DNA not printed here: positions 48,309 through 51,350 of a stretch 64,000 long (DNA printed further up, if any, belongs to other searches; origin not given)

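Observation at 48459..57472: Compact class III lanthipeptide gene cluster in an Acidobacteriota-like genome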

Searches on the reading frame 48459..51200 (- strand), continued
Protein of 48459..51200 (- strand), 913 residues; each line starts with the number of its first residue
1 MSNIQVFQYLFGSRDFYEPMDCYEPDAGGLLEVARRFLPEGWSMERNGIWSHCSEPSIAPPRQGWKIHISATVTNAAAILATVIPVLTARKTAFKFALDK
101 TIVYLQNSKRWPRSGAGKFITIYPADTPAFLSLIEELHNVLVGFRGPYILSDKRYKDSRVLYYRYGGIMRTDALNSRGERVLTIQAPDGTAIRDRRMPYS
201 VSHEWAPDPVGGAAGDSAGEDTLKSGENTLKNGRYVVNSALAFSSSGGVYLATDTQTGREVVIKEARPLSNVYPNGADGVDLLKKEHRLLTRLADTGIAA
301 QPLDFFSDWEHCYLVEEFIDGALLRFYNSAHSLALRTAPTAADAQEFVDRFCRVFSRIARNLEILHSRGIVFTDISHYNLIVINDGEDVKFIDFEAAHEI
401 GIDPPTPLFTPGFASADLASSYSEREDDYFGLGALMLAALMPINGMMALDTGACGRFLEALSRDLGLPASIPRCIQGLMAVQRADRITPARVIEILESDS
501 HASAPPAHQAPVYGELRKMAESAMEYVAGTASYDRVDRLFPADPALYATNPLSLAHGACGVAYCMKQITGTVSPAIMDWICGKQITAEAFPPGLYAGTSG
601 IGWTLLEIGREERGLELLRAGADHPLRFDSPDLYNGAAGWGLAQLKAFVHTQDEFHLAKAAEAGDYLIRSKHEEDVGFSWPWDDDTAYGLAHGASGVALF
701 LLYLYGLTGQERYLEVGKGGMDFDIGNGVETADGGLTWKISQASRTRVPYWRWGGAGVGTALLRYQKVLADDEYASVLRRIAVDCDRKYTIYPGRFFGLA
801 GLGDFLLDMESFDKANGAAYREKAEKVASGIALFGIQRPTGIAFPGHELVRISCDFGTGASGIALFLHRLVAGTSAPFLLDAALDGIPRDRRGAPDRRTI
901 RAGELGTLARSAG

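Call 17: search_solved_structures(query=window:48459-51200:-, max_evalue=0.00001, show_alignments=2)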
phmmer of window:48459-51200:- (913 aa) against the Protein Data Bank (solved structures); distinct sequences matched with E-value up to 0.00001: 14.
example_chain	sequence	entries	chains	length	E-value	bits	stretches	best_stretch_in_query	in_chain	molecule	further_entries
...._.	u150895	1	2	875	4.4e-71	243.4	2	38-443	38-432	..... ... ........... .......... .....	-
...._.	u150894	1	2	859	4.9e-71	243.3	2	44-443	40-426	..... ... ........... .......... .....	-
8sam_A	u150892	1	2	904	5e-71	243.2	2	38-443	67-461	Class III lanthipeptide, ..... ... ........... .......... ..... fusion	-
9wj0_A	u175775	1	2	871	5.9e-71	243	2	15-450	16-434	Protein kinase domain-containing protein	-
9wop_A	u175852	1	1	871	8.2e-71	242.5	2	15-450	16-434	Protein kinase domain-containing protein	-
8car_A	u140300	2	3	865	3.2e-48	167.8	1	41-877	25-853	Serine/threonine protein kinase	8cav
9ugq_A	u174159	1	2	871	5.1e-40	140.6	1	38-398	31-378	SalKC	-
8wgo_A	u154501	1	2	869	3.2e-37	131.3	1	38-414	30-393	Protein kinase domain-containing protein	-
8w7l_A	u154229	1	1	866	3.3e-37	131.3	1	38-414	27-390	Protein kinase domain-containing protein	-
8w7j_A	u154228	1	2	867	3.3e-37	131.3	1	38-414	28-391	Protein kinase domain-containing protein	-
8w7a_A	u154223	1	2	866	3.3e-37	131.3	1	38-414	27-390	Protein kinase domain-containing protein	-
8w7l_B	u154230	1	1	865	4.5e-37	130.9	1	38-414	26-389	Protein kinase domain-containing protein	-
7wj6_A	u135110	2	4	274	4.7e-31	110.9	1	235-470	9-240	Serine/threonine protein kinase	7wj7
7mxj_A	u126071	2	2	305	6.8e-06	27.7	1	234-443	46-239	Serine/threonine protein kinases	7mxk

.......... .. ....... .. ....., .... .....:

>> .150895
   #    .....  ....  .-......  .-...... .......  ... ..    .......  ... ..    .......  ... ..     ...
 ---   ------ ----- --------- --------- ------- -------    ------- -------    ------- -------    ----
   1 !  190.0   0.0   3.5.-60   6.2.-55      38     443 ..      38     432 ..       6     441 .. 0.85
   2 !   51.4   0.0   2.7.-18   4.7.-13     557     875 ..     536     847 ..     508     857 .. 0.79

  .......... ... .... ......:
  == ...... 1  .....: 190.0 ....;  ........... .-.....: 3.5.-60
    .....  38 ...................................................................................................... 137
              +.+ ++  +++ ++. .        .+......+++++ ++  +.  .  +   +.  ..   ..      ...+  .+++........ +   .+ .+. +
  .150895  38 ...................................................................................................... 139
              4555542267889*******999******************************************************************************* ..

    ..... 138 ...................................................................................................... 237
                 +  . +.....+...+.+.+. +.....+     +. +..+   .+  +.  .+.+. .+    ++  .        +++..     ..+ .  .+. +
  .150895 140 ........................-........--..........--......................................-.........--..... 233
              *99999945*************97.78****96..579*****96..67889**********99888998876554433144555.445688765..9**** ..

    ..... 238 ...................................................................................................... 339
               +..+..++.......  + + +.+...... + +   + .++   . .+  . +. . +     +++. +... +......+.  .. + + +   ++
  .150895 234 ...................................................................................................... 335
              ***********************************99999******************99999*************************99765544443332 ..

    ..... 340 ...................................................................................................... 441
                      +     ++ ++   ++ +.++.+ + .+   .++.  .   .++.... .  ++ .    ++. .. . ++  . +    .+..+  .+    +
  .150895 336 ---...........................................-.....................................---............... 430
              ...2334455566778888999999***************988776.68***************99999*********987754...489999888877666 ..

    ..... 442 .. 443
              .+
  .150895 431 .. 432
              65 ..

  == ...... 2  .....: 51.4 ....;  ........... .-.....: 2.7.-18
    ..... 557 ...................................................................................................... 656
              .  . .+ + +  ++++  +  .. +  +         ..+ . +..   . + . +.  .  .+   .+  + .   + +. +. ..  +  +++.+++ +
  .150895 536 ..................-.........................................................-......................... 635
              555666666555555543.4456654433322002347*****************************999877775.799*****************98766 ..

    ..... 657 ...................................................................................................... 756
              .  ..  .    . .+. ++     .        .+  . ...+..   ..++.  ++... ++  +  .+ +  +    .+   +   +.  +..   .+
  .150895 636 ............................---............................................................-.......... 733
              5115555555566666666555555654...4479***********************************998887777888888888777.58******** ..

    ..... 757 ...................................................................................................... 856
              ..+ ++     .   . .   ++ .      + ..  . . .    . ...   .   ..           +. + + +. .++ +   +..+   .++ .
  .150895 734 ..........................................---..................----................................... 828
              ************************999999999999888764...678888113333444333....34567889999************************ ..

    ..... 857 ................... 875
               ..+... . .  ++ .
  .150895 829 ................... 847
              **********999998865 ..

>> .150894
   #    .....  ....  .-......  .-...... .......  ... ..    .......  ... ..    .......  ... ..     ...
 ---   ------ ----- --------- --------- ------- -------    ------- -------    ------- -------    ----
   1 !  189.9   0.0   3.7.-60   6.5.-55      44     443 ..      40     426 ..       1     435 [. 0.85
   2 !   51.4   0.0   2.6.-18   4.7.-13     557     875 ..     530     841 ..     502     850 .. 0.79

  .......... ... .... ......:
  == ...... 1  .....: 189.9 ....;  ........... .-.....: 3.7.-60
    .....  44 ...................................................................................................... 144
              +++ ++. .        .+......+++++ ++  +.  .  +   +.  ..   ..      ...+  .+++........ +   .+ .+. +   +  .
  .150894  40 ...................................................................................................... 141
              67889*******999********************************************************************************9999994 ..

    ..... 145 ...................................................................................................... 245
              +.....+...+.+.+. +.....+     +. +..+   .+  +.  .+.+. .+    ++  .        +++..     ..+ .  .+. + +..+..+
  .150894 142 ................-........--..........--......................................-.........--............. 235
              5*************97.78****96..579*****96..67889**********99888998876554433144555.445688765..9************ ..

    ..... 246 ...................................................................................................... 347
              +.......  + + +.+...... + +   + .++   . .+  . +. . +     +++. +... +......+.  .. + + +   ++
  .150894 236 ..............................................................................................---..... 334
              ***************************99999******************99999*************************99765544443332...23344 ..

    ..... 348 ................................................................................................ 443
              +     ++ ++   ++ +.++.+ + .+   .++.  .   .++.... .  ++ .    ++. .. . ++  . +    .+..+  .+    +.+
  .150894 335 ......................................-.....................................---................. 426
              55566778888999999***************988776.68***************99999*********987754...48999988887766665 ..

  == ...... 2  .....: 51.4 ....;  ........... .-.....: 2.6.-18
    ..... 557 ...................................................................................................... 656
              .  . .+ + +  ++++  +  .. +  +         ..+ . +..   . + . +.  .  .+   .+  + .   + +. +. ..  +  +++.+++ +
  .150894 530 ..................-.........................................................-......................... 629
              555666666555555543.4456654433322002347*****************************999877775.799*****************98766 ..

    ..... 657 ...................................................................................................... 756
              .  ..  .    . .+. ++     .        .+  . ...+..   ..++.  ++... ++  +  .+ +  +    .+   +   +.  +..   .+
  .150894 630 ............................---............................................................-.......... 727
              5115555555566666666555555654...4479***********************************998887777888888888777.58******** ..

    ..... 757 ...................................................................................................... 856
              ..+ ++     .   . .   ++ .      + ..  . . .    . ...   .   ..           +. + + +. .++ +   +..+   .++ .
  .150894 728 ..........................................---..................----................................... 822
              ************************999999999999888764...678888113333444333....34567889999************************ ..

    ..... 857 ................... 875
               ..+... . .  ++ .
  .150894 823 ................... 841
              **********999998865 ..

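Call 22: find_encoding_contigs(protein=window:48459-51200:-, flank=3000, max_places=4)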
Protein window:48459-51200:- (913 aa): 6 contigs read that carry it; 1 place shown.
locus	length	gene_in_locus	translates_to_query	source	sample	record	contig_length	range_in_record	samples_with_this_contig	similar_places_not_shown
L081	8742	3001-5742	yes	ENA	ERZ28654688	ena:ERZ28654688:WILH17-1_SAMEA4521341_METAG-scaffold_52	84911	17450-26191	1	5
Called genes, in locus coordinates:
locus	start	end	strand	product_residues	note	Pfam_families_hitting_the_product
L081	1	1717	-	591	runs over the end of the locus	PF00664:ABC_membrane, PF00005:ABC_tran, PF13304:AAA_21 (faint)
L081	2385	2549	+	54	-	-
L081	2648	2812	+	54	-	-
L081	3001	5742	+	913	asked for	PF25816:RamC_N, PF00069:Pkinase, PF05147:LANC_like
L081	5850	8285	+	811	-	PF12704:MacB_PCD, PF02687:FtsX, PF12704:MacB_PCD, PF02687:FtsX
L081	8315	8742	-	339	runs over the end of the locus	PF02254:TrkA_N (weak), PF03446:NAD_binding_2, PF03807:F420_oxidored (weak), PF00393:6PGD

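Call 28: find_encoding_contigs(protein=P0003, flank=9000, max_places=1)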
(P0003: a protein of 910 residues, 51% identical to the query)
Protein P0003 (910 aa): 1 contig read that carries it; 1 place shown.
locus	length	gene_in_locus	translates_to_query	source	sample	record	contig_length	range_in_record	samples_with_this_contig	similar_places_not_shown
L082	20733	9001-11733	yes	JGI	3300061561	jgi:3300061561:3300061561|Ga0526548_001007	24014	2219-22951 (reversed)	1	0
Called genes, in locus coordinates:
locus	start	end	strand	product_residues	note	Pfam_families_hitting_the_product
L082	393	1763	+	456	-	-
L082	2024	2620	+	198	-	-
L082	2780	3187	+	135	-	PF11518:DUF3221 (faint)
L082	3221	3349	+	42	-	-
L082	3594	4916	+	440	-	PF07719:TPR_2 (faint), PF13424:TPR_12 (weak)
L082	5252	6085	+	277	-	PF12833:HTH_18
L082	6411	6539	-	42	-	-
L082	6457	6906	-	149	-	-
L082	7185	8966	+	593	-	PF00664:ABC_membrane, PF00005:ABC_tran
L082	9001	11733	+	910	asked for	PF25816:RamC_N, PF00069:Pkinase, PF05147:LANC_like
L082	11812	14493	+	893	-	PF06452:CBM9_1, PF19313:DUF5916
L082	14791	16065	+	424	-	PF13393:tRNA-synt_His, PF00587:tRNA-synt_2b (weak), PF03129:HGTP_anticodon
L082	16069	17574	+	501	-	PF00587:tRNA-synt_2b, PF03129:HGTP_anticodon, PF09180:ProRS-C_1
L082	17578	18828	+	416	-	PF00278:Orn_DAP_Arg_deC, PF01168:Ala_racemase_N (weak), PF02784:Orn_Arg_deC_N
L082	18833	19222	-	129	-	-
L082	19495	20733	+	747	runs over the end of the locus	PF00989:PAS (weak), PF08447:PAS_3, PF13426:PAS_9 (weak), PF00990:GGDEF, PF00563:EAL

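Call 29: find_encoding_contigs(protein=P0011, flank=9000, max_places=1)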
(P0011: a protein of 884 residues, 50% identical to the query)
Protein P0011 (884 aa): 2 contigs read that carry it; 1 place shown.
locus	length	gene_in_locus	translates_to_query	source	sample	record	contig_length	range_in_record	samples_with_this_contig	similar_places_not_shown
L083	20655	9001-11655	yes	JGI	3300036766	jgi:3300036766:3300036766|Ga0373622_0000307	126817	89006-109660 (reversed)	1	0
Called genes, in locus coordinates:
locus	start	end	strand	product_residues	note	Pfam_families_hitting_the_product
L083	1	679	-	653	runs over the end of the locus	-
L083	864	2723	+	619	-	PF17899:Peptidase_M61_N, PF05299:Peptidase_M61, PF17820:PDZ_6 (weak)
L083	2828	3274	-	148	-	PF00581:Rhodanese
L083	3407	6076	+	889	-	PF07676:PD40 (faint), PF02129:Peptidase_S15 (weak), PF12697:Abhydrolase_6 (weak), PF00326:Peptidase_S9, PF01738:DLH (weak), PF12146:Hydrolase_4 (faint)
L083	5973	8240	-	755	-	PF12704:MacB_PCD, PF02687:FtsX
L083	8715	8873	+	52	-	-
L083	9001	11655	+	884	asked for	PF25816:RamC_N, PF00069:Pkinase, PF01163:RIO1 (weak), PF05147:LANC_like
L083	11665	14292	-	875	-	PF01555:N6_N4_Mtase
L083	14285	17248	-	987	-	PF04851:ResIII, PF27151:YagJ (faint)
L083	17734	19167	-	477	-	PF00860:Xan_ur_permease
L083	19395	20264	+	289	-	-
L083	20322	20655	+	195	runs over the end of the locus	-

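Call 30: find_encoding_contigs(protein=P0017, flank=9000, max_places=1)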
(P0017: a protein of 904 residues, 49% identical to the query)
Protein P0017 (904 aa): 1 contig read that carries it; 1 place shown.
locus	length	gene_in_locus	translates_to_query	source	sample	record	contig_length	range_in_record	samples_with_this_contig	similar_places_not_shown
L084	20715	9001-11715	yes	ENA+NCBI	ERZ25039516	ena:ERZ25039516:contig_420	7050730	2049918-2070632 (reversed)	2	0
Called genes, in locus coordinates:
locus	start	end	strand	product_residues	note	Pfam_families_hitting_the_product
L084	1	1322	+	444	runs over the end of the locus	PF01637:ATPase_2 (faint)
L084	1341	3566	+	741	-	-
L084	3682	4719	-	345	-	-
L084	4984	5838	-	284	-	-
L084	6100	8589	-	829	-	PF12704:MacB_PCD, PF02687:FtsX (weak), PF12704:MacB_PCD, PF02687:FtsX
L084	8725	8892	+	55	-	-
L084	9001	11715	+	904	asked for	PF25816:RamC_N, PF00069:Pkinase, PF05147:LANC_like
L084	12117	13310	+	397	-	PF00009:GTP_EFTU, PF03144:GTP_EFTU_D2, PF03143:GTP_EFTU_D3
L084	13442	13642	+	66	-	PF00584:SecE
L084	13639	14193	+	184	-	PF02357:NusG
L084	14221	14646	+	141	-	PF03946:Ribosomal_L11_N, PF00298:Ribosomal_L11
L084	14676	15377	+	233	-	PF00687:Ribosomal_L1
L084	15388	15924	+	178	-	PF00466:Ribosomal_L10, PF27436:RL10_C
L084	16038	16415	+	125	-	PF16320:Ribosomal_L12_N, PF00542:Ribosomal_L12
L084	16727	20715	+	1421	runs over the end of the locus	PF04563:RNA_pol_Rpb2_1, PF04561:RNA_pol_Rpb2_2, PF04565:RNA_pol_Rpb2_3, PF10385:RNA_pol_Rpb2_45, PF00562:RNA_pol_Rpb2_6, PF04560:RNA_pol_Rpb2_7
